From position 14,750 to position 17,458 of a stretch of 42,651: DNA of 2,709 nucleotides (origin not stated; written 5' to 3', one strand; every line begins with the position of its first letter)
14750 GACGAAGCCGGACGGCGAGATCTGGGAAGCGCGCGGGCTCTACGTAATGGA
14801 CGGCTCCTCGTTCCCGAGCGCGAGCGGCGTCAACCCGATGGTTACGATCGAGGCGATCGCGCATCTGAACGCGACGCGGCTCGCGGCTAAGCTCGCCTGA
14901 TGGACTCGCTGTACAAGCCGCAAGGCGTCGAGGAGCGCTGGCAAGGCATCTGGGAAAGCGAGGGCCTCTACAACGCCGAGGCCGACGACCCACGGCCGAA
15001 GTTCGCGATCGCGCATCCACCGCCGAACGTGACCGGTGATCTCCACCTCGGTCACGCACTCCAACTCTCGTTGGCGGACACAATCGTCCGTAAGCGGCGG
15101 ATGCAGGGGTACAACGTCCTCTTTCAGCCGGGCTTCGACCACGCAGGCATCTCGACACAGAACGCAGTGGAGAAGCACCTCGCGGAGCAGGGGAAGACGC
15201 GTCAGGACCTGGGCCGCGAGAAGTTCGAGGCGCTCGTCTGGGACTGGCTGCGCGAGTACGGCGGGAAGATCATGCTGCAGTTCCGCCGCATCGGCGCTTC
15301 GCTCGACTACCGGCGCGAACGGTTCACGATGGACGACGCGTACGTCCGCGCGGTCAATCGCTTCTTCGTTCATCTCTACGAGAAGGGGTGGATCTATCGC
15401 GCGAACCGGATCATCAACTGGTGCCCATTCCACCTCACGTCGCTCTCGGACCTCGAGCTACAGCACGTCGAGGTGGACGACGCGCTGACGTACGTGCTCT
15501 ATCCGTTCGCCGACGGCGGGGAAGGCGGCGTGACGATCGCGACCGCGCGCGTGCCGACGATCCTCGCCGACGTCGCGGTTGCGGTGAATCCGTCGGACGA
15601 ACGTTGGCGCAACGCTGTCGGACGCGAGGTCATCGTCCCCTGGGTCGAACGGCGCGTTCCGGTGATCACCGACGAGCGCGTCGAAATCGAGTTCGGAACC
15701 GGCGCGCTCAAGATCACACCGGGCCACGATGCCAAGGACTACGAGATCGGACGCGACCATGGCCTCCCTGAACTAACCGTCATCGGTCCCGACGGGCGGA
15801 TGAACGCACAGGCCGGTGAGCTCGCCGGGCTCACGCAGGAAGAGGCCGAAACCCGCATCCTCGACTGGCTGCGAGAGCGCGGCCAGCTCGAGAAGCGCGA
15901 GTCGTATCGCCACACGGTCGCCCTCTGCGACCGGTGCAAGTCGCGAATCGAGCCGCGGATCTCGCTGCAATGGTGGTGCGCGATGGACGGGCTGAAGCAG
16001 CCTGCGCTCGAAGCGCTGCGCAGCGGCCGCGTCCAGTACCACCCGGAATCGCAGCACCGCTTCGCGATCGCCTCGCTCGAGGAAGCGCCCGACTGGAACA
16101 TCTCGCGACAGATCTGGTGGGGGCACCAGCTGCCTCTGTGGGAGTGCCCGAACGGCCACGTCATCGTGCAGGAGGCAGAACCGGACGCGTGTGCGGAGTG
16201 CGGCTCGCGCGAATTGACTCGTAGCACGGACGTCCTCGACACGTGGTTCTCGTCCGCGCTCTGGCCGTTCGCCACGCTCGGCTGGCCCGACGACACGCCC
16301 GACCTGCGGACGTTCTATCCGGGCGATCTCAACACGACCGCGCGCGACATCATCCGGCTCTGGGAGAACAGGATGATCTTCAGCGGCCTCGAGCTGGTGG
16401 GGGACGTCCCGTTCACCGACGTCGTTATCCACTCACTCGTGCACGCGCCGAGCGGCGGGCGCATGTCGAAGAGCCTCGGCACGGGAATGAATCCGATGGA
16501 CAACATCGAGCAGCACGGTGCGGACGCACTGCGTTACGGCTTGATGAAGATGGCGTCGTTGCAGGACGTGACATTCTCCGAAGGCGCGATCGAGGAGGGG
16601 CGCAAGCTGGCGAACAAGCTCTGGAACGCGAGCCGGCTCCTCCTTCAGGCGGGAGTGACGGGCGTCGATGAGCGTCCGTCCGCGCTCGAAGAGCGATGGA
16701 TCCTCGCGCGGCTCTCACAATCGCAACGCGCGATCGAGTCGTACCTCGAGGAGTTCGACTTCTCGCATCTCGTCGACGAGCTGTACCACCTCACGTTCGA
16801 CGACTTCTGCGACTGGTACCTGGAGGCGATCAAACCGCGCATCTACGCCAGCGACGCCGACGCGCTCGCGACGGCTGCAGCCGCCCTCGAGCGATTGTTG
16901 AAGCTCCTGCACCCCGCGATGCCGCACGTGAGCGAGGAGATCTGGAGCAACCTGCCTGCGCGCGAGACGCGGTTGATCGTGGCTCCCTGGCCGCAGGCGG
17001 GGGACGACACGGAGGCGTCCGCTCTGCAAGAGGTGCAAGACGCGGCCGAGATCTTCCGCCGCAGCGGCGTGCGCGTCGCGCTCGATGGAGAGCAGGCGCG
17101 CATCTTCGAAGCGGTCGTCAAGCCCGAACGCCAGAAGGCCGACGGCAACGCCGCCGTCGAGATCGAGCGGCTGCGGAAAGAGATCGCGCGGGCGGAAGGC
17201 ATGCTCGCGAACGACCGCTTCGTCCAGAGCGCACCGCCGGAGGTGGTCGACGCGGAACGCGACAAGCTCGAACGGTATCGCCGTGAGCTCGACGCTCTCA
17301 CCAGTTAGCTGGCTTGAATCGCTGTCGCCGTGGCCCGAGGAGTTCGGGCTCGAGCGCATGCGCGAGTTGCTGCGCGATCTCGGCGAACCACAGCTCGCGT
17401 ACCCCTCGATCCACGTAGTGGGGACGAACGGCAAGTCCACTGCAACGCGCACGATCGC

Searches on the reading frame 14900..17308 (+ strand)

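Call 13: search_protein_families(library=pfam, proteins=[window:14900-17308:+], max_evalue=0.001)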
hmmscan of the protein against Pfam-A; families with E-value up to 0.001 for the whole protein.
window:14900-17308:+ (802 aa): 6 families
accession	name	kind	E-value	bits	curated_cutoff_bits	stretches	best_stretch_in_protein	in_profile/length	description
PF00133.28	tRNA-synt_1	-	6.4e-116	387.9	22.7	1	14-559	2-413/414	tRNA synthetases class I (I, L, M and V)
PF08264.19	Anticodon_1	-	7.6e-30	104.2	25.1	1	598-720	1-130/148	Anticodon-binding domain of tRNA ligase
PF09334.17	tRNA-synt_1g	-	3.2e-16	59.5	20.1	1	40-184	6-132/391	tRNA synthetases class I (M)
PF10458.14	Val_tRNA-synt_C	-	1.2e-10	41.9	25.9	1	754-801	12-59/66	Valyl tRNA synthetase tRNA binding arm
PF13603.12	tRNA-synt_1_2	-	1.1e-06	28.8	25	1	240-301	85-146/185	Leucyl-tRNA synthetase, editing domain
PF01406.26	tRNA-synt_1e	-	0.00011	22.1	27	0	501-567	233-299/301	tRNA synthetases class I (C) catalytic domain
